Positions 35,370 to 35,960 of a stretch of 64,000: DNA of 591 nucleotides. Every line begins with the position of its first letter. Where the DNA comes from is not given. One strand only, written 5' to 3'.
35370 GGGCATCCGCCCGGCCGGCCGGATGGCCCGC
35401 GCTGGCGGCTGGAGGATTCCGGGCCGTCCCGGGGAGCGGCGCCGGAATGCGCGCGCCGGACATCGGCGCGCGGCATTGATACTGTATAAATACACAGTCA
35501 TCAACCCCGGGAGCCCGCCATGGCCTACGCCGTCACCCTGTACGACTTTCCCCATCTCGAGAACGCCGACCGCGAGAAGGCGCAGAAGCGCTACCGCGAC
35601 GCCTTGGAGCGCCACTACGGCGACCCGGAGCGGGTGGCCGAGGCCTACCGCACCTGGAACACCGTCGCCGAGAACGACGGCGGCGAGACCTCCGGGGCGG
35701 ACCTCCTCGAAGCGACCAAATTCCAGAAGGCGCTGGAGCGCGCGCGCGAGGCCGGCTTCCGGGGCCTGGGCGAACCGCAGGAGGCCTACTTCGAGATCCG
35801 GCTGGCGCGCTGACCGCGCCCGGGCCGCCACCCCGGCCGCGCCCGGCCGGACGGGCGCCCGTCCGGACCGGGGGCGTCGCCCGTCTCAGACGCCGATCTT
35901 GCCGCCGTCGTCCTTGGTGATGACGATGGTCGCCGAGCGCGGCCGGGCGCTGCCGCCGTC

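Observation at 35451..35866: Near-consensus LexA SOS box driving an orphan 97-aa ORF in a hairpin-bounded, self-contained unit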

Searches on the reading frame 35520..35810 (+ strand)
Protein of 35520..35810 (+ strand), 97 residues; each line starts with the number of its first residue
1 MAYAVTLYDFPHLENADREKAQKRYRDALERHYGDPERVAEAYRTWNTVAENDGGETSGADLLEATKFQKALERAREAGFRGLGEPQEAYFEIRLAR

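Call 4: search_protein_families(library=ncbifam, proteins=[window:35520-35810:+], max_evalue=1)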
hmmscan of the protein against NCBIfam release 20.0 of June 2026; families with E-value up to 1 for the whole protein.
window:35520-35810:+ (97 aa): 0 families

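Call 6: search_protein_families(library=pfam, proteins=[window:35520-35810:+], max_evalue=1)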
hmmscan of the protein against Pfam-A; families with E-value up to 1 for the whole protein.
window:35520-35810:+ (97 aa): 4 families
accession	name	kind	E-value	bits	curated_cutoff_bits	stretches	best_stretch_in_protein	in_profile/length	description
PF09670.15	Cas_Cas02710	-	0.025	14.7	27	1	13-75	17-72/153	Csm6 HEPN domain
PF17227.7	DUF5302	-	0.27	12.7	25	0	18-41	3-26/52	Family of unknown function (DUF5302)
PF13432.12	TPR_16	-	0.36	11.8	32.7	0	12-37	7-29/65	Tetratricopeptide repeat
PF13428.12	TPR_14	-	0.92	10.8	23.5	0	13-37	12-36/44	Tetratricopeptide repeat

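Call 7: search_protein_families(library=phrogs, proteins=[window:35520-35810:+], max_evalue=1)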
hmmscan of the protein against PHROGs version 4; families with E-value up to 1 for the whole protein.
window:35520-35810:+ (97 aa): 1 family
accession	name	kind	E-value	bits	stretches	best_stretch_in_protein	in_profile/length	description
phrog_3264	-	DNA, RNA and nucleotide metabolism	0.084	13.5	1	18-75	265-321/337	ParB-like partition protein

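Call 9: find_homologous_proteins(query=window:35520-35810:+, max_evalue=0.001)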
Query window:35520-35810:+ (97 aa): 1 proteins with E <= 0.001 among 56 candidates.
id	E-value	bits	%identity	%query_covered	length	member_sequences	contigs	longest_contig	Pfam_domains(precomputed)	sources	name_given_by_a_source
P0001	2.2e-57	209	100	100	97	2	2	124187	-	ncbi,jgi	jgi:general stress protein YciG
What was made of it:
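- Tried and rejected: The word-indexed homologue search with the single protein found only itself (call 9).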

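Call 10: search_solved_structures(query=window:35520-35810:+, max_evalue=10)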
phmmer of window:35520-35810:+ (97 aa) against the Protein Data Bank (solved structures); distinct sequences matched with E-value up to 10: 3.
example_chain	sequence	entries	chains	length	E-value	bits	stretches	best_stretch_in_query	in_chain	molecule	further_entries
8fjf_A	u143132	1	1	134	0.048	17.5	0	49-88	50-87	H10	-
1dp5_B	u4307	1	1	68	0.053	17.4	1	15-80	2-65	PROTEINASE INHIBITOR IA3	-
5w8c_A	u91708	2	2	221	1.3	13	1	23-80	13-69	Autoinducer synthase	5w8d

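Call 12: find_encoding_contigs(protein=P0001, flank=10000, max_places=6)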
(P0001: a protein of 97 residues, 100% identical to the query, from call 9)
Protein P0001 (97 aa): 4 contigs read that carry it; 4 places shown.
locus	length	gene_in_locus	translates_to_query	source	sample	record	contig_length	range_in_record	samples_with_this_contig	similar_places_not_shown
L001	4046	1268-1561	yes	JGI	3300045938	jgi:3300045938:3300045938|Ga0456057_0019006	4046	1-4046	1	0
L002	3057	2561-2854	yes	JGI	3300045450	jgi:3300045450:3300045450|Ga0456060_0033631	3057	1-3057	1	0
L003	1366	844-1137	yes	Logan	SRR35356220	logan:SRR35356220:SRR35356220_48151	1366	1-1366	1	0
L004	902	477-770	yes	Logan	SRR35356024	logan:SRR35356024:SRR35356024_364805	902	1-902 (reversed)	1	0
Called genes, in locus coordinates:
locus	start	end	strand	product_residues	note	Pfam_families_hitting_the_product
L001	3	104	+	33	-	?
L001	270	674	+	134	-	PF19669:DUF6172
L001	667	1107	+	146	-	-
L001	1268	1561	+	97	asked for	-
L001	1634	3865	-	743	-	PF05787:PhoX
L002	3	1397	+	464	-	?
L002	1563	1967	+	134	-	PF19669:DUF6172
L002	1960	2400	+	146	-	-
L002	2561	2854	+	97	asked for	-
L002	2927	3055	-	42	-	?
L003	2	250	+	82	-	?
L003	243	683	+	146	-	-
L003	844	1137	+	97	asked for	-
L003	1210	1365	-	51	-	?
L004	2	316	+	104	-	?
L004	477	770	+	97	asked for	-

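Call 18: search_protein_representatives(protein=window:35520-35810:+)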
Query: 97 residues. Proteins with E-value up to 0.001 (for the whole library): 86; up to 1e-10: 11; up to 1e-30: 0. The best 86 are listed.
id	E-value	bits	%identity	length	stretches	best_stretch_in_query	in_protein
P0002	6.8e-22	93.9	52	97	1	1-95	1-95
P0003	4.4e-15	72.1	44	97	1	3-97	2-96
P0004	5.3e-15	71.8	46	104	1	3-95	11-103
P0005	2.3e-14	69.8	41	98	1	1-97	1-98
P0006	2.8e-13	66.3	35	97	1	4-95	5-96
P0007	3.0e-13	66.2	44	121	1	3-93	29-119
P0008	2.9e-12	63.1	41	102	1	2-95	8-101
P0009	1.1e-11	61.2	49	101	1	26-97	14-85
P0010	1.8e-11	60.5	45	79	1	20-97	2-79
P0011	2.5e-11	60.0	41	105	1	2-97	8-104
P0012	6.0e-11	58.9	41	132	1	3-95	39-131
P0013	2.0e-10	57.2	37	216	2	3-97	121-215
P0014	5.5e-10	55.8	40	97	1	2-96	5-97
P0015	8.4e-10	55.2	42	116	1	3-95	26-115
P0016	1.8e-09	54.1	42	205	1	2-97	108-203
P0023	2.0e-08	50.7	36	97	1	1-95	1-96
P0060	1.0e-05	42.1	35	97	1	4-95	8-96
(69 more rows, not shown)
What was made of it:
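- Tried and rejected: Exhaustive HMMER overturned it (call 18).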

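Call 22: search_protein_families(library=pfam, alignment_id=A1, max_evalue=0.01)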
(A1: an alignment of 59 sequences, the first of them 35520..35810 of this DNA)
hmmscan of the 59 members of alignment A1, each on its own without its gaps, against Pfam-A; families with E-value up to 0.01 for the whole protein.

A. member 1, window:35520-35810:+ (97 aa): 0 families

B. families by the number of members that match (of 59 scanned): 1 family
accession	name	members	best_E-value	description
PF16470.10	S8_pro-domain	1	0.00095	Peptidase S8 pro-domain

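Call 23: find_homologous_proteins(query=A1, max_evalue=0.001)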
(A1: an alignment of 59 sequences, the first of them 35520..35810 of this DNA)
Query A1 (59 sequences) (97 aa, profile of the alignment): 45 proteins with E <= 0.001 among 4463 candidates.
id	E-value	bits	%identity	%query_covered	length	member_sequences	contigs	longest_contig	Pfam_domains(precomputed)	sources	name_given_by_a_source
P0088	7.8e-31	124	36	98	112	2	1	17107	-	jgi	jgi:hypothetical protein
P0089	8.6e-31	124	36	98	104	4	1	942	-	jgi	jgi:hypothetical protein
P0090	9.3e-31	124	37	98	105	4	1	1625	-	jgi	jgi:hypothetical protein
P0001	1.2e-30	123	100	100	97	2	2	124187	-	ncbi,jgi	jgi:general stress protein YciG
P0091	2.1e-30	123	41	98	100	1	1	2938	-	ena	-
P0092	4.7e-30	121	37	98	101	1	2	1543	-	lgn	-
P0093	6.3e-30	121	40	98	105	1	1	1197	-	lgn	-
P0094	6.7e-29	118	36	98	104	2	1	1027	-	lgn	-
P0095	8.3e-29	117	36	98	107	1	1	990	-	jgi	jgi:hypothetical protein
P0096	2.2e-28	116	37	98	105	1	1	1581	-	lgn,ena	-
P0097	4.2e-28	115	39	98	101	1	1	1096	-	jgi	jgi:hypothetical protein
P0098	6.0e-28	115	37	98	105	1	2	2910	-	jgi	jgi:hypothetical protein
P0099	8.3e-28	114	37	98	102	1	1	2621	-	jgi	jgi:hypothetical protein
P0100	1.0e-27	114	33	96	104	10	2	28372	-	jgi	jgi:hypothetical protein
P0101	1.1e-27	114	33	96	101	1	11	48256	-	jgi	jgi:hypothetical protein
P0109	9.5e-26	108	35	98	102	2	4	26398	-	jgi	jgi:hypothetical protein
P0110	1.0e-25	107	37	98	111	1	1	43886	-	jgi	jgi:hypothetical protein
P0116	6.1e-25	105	29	96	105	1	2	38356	-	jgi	jgi:hypothetical protein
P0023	2.1e-22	97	35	98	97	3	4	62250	-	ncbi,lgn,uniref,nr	ncbi:hypothetical protein [uncultured Xylophilus sp.]|uniref:hypothetical protein n=1 Tax=uncultured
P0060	6.2e-22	95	34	95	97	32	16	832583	-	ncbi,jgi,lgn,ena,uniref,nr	ncbi:MAG: hypothetical protein LBE58_02565 [Comamonas sp.]|jgi:hypothetical protein|uniref:Uncharact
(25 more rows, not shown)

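Call 24: find_encoding_contigs(protein=P0060, flank=4000, max_places=4)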
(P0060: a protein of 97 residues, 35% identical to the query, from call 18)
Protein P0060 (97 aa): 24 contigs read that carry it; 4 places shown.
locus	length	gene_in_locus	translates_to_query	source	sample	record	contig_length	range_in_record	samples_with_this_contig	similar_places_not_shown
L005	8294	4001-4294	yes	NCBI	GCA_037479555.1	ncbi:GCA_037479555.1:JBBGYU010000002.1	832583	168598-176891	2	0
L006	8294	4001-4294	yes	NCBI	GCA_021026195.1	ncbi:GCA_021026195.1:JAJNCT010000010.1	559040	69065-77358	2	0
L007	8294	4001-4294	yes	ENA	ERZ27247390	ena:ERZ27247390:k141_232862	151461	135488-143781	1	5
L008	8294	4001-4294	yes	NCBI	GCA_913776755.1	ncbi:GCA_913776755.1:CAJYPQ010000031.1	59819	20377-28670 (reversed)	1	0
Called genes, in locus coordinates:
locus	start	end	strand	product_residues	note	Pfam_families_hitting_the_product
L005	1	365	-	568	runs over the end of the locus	PF18158:AidB_N, PF02770:Acyl-CoA_dh_M, PF00441:Acyl-CoA_dh_1, PF08028:Acyl-CoA_dh_2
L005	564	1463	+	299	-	PF00126:HTH_1, PF03466:LysR_substrate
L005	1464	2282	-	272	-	PF10127:RlaP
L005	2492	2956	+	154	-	PF00210:Ferritin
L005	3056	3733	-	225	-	PF02592:Vut_1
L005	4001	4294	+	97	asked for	-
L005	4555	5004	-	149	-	-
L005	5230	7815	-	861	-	PF11791:Aconitase_B_N, PF06434:Aconitase_2_N, PF00330:Aconitase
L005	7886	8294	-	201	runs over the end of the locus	-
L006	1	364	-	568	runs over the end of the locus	PF18158:AidB_N, PF02770:Acyl-CoA_dh_M, PF00441:Acyl-CoA_dh_1, PF08028:Acyl-CoA_dh_2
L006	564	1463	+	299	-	PF00126:HTH_1, PF03466:LysR_substrate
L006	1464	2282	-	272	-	PF10127:RlaP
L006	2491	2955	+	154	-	PF00210:Ferritin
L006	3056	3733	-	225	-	PF02592:Vut_1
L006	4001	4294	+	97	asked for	-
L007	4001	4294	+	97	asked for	-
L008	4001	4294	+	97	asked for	-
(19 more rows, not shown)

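Call 25: find_encoding_contigs(protein=P0023, flank=4000, max_places=3)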
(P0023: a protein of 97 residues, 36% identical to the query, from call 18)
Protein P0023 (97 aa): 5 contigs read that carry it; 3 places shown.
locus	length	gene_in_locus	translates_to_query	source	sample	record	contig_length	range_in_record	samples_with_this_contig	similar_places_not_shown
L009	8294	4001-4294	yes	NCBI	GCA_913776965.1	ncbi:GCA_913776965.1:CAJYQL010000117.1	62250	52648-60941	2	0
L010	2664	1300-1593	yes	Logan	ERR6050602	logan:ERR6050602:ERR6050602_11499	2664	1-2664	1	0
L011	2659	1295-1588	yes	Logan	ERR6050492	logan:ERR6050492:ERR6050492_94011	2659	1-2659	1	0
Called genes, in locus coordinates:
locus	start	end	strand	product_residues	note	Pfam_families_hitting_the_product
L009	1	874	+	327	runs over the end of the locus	PF03401:TctC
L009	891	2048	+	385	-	PF02771:Acyl-CoA_dh_N, PF02770:Acyl-CoA_dh_M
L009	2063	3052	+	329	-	PF00441:Acyl-CoA_dh_1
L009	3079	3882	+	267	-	PF00378:ECH_1, PF16113:ECH_2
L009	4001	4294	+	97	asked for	-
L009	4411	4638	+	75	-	-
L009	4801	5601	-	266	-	PF03180:Lipoprotein_9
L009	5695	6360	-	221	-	PF00528:BPD_transp_1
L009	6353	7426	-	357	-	PF00005:ABC_tran, PF13304:AAA_21 (faint), PF09383:NIL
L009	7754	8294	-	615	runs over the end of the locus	?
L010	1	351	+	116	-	?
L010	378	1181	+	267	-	PF00378:ECH_1, PF16113:ECH_2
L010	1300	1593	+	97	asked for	-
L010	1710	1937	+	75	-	-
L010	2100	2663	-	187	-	?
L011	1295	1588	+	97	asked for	-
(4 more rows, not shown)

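Call 26: find_encoding_contigs(protein=P0101, flank=4000, max_places=3)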
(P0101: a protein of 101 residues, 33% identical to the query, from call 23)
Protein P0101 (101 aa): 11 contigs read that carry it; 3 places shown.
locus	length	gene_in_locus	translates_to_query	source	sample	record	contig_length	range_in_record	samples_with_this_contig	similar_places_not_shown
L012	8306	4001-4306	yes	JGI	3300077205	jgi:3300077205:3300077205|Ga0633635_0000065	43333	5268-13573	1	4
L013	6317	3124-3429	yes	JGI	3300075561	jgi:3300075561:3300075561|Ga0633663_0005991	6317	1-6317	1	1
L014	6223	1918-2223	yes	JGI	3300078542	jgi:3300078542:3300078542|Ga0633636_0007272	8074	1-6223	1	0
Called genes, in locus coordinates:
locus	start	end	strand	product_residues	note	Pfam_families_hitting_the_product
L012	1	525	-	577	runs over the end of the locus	-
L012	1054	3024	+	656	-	PF20172:DUF6538, PF00589:Phage_integrase (weak)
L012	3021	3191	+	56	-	-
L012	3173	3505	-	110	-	-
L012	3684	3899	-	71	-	-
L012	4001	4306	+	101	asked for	-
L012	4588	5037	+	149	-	-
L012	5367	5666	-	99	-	-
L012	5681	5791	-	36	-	-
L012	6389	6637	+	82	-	-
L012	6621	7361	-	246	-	-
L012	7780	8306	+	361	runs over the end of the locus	-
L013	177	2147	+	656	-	PF20172:DUF6538, PF00589:Phage_integrase (weak)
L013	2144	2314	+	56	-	-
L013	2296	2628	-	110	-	-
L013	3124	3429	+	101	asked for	-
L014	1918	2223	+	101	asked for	-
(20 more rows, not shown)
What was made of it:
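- It sits on an integrase-bearing element (call 26).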

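Call 27: find_encoding_contigs(protein=P0110, flank=4000, max_places=2)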
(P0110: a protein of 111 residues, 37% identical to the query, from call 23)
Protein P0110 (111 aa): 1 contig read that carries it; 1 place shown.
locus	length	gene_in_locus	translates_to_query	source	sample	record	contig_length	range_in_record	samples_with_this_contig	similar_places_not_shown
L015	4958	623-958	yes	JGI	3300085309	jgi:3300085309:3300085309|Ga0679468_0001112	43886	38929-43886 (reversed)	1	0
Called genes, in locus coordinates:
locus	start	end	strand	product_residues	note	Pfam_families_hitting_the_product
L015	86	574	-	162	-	PF02586:SRAP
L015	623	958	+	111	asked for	-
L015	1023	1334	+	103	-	-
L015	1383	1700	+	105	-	-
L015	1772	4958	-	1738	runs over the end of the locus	PF28553:WH_1 (weak), PF28554:DUF8437, PF00270:DEAD (faint), PF04851:ResIII (weak), PF28555:Helicase_dom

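Call 32: find_encoding_contigs(protein=P0116, flank=4000, max_places=2)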
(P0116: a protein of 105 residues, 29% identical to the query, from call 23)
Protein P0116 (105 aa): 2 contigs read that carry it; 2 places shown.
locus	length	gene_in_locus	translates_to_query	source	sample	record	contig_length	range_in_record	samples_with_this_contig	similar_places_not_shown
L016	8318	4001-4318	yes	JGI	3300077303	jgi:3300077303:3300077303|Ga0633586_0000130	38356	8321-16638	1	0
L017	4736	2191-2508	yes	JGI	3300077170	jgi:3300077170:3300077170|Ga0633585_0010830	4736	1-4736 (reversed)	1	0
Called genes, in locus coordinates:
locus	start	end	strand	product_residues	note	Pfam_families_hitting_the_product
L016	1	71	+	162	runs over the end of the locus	-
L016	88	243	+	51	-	-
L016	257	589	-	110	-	-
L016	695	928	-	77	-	-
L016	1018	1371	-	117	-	-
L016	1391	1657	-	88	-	-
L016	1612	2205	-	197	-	-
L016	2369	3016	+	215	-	PF01068:DNA_ligase_A_M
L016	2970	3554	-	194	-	-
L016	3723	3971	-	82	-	-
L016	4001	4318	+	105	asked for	-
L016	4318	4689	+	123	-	-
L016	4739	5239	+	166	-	-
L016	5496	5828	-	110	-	-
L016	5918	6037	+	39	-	-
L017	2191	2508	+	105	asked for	-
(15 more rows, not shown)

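Call 33: find_encoding_contigs(protein=P0100, flank=4000, max_places=2)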
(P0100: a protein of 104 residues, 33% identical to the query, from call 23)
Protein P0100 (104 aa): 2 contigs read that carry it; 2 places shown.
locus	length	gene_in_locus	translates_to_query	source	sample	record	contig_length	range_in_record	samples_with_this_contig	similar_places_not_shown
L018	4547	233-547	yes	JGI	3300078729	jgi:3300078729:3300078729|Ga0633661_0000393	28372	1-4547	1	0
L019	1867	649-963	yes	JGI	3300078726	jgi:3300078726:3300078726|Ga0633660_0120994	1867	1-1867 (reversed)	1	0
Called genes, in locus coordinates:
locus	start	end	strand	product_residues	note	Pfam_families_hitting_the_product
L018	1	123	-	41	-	?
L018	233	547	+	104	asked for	-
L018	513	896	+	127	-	-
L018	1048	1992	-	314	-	PF04326:SLFN_AlbA_2 (weak)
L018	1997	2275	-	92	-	PF07769:PsiF_repeat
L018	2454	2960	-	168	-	PF03167:UDG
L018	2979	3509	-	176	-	PF00565:SNase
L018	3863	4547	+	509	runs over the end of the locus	PF24698:DUF7662, PF13020:NOV_C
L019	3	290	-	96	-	?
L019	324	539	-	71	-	-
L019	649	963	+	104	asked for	-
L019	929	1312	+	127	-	-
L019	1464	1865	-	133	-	?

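Call 34: find_encoding_contigs(protein=P0109, flank=4000, max_places=2)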
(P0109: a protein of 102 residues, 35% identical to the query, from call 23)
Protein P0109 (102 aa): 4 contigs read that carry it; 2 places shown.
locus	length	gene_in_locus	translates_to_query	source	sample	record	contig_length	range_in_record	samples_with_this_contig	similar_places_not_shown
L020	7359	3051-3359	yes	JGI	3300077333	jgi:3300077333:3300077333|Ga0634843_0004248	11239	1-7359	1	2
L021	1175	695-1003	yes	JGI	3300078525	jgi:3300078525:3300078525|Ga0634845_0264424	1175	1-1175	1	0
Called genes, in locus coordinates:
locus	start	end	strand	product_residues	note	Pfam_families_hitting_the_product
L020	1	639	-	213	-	?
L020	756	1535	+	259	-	PF00378:ECH_1, PF16113:ECH_2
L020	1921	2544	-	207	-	PF01068:DNA_ligase_A_M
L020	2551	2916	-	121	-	-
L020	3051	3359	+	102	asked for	-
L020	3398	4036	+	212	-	-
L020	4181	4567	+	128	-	PF02261:Asp_decarbox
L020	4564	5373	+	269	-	PF02548:Pantoate_transf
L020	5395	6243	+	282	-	PF02569:Pantoate_ligase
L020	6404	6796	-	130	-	PF00072:Response_reg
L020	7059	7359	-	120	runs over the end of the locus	-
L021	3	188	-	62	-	?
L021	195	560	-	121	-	-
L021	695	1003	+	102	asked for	-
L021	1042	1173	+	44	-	?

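Call 38: predict_structure(alignment_id=A2)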
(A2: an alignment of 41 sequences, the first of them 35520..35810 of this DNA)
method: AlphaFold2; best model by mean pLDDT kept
length: 97 residues; sequences in the alignment: 41
mean_pLDDT: 93.7   pTM: 0.84
mean pLDDT of the five models: 93.7, 93.7, 93.1, 93.1, 92.8
residues with pLDDT >= 90: 82; 70-90: 13; 50-70: 2; < 50: 0
segments of 3 or more residues with pLDDT < 50: none
pLDDT, mean of each block of 10 residues (from residue 1): 94 94 98 97 95 83 96 97 90 93
secondary structure, 60 per line:
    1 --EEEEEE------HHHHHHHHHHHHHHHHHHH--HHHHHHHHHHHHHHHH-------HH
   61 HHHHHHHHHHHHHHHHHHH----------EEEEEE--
elements in order: E3-8 H15-33 H36-51 H59-79 E90-95
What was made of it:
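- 35520..35813 (+): Coding sequence for a 97-aa acidic protein (pI 5.2, net charge -4) of an unnamed conserved family. Predicted fold: beta1(3-8)-alpha1(15-33)-alpha2(36-51)-alpha3(59-79)-beta2(90-95). Structure in call 38.
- On DinI family (Pfam PF06183): The model is beta-alpha3-beta (call 38).
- Fold: pLDDT 93.7 and pTM 0.84 (call 38).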

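Call 42: fold_search(model_id=the predicted structure, library=pdb)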
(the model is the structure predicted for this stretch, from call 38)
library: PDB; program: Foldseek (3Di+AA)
matches with E <= 10: 212; with E <= 0.001: 0
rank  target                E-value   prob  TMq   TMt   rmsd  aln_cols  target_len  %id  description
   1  5i0j_D                8.1e-01  0.51  0.40  0.32   4.5        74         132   15  Crystal structure of DR2231_E47A mutant in complex with dUMP (released 2016-10-26)
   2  5hyl_D                9.7e-01  0.47  0.41  0.30   4.5        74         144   15  Crystal structure of DR2231_E47A mutant in complex with dUMPNPP and magnesium (released 2016-10-26)
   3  2yfc_B                1.0e+00  0.44  0.40  0.32   4.6        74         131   14  STRUCTURAL AND FUNCTIONAL INSIGHTS OF DR2231 PROTEIN, THE MAZG-LIKE NUCLEOSIDE TRIPHOSPHATE PYROPHOSPHOHYDROLASE FROM  (released 2011-07-06)
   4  6v7u_A                1.2e+00  0.41  0.40  0.54   4.0        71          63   20  Structure of a phage-encoded quorum sensing anti-activator, Aqs1 (released 2020-12-16)
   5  5hzz_C                1.2e+00  0.38  0.40  0.30   4.6        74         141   15  Crystal structure of DR2231_E47A mutant in complex with dUMP and manganese (released 2016-10-26)
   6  2yeu_E                1.2e+00  0.35  0.40  0.29   4.7        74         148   14  Structural and functional insights of DR2231 protein, the MazG-like nucleoside triphosphate pyrophosphohydrolase from  (released 2011-07-06)
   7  5i0m_C                1.2e+00  0.33  0.40  0.34   4.8        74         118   14  Crystal structure of DR2231_E79A mutant in complex with dUMP (released 2016-10-26)
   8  9jm5_C                1.2e+00  0.21  0.28  0.38   8.8        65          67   23  Crystal structure of de novo designed light-responsive oligomer C4-13 (LRO-C4-13) (released 2025-08-27)
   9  5i0j_C                1.3e+00  0.38  0.40  0.32   4.5        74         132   15  Crystal structure of DR2231_E47A mutant in complex with dUMP (released 2016-10-26)
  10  2yf4_F                1.3e+00  0.38  0.41  0.30   4.4        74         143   14  Crystal structure of DR2231, the MazG-like protein from Deinococcus radiodurans, Apo structure (released 2011-07-06)
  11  2yfc_D                1.3e+00  0.35  0.40  0.32   4.5        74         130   14  STRUCTURAL AND FUNCTIONAL INSIGHTS OF DR2231 PROTEIN, THE MAZG-LIKE NUCLEOSIDE TRIPHOSPHATE PYROPHOSPHOHYDROLASE FROM  (released 2011-07-06)
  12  5hyl_A                1.4e+00  0.38  0.41  0.31   4.4        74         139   15  Crystal structure of DR2231_E47A mutant in complex with dUMPNPP and magnesium (released 2016-10-26)
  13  2yfd_D                1.4e+00  0.35  0.40  0.32   4.5        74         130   14  STRUCTURAL AND FUNCTIONAL INSIGHTS OF DR2231 PROTEIN, THE MAZG-LIKE NUCLEOSIDE TRIPHOSPHATE PYROPHOSPHOHYDROLASE FROM  (released 2011-07-06)
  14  7qhm_N                1.4e+00  0.06  0.23  0.07  15.8       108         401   13  Cytochrome bcc-aa3 supercomplex (respiratory supercomplex III2/IV2) from Corynebacterium glutamicum (stigmatellin and  (released 2022-05-18)
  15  5i0j_A                1.5e+00  0.35  0.41  0.31   4.4        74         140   15  Crystal structure of DR2231_E47A mutant in complex with dUMP (released 2016-10-26)
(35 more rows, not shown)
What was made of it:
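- Tried and rejected: The MazG-like and Aqs1 hits have TM about 0.4 (call 42).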

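Call 45: search_dna_similar(query=window:35520-35810:+, collection=phages, mode=protein, max_evalue=0.01)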
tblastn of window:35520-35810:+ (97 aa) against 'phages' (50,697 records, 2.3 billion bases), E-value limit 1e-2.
No match.

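Call 46: search_dna_similar(query=window:35520-35810:+, collection=plasmids, mode=protein, max_evalue=0.01)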
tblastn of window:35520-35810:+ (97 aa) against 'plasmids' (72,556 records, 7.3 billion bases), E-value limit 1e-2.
Records with a match: 3; places in all: 3; records where one place covers at least 80% of the query: 2.
Best place of each record, by identity: <60% 3.
By first word of the organism name: Polaromonas 2; Variovorax 1.
By predicted mobility (MOB-suite, as given by PLSDB): non-mobilizable 3.
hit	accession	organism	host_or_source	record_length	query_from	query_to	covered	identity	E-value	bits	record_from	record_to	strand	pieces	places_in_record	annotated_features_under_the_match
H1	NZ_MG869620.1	Polaromonas sp. H6N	Hansbreen Glacier, Spitsbergen, surface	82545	1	97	100%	46.4%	3e-21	93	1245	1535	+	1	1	hypothetical protein | trfA: plasmid replication initiator TrfA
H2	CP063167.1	Variovorax paradoxus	-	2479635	1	94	97%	35.1%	3e-8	56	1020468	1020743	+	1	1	hypothetical protein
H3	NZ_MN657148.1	Polaromonas sp.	-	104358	1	67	69%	41.8%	1e-9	60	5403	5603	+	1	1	hypothetical protein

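Call 47: get_annotated_region(hit=H1, flank=4000)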
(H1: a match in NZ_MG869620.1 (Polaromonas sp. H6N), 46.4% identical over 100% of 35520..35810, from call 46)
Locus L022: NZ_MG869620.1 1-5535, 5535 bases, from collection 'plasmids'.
description: Polaromonas sp. H6N plasmid pH6NP1, complete sequence
organism: Polaromonas sp. H6N (NCBI taxid 1840293)
taxonomy: Bacteria; Pseudomonadota; Betaproteobacteria; Burkholderiales; Comamonadaceae; Polaromonas; Polaromonas sp. H6N
host: -; source: Hansbreen Glacier, Spitsbergen, surface; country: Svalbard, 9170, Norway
typing (MOB-suite, as given by PLSDB): non-mobilizable; replicon rep_cluster_2249
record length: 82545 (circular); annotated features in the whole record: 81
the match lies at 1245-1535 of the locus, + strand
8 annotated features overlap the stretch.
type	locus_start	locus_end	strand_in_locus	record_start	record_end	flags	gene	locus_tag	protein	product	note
CDS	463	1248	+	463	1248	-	trfA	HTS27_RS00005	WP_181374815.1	plasmid replication initiator TrfA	-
CDS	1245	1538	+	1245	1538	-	-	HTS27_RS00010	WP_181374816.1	hypothetical protein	-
CDS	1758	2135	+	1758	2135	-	umuD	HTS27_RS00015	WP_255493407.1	translesion error-prone DNA polymerase V autoproteolytic subunit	-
CDS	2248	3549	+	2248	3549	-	-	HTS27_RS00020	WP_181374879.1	Y-family DNA polymerase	-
CDS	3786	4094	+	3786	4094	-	-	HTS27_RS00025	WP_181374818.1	plasmid stabilization protein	-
CDS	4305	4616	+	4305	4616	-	-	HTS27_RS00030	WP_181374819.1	hypothetical protein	-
CDS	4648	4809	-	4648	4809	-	-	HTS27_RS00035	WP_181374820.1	hypothetical protein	-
CDS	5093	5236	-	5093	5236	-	-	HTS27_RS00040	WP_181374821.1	hypothetical protein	-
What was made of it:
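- It occurs on Polaromonas plasmids next to trfA (calls 46, 47).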
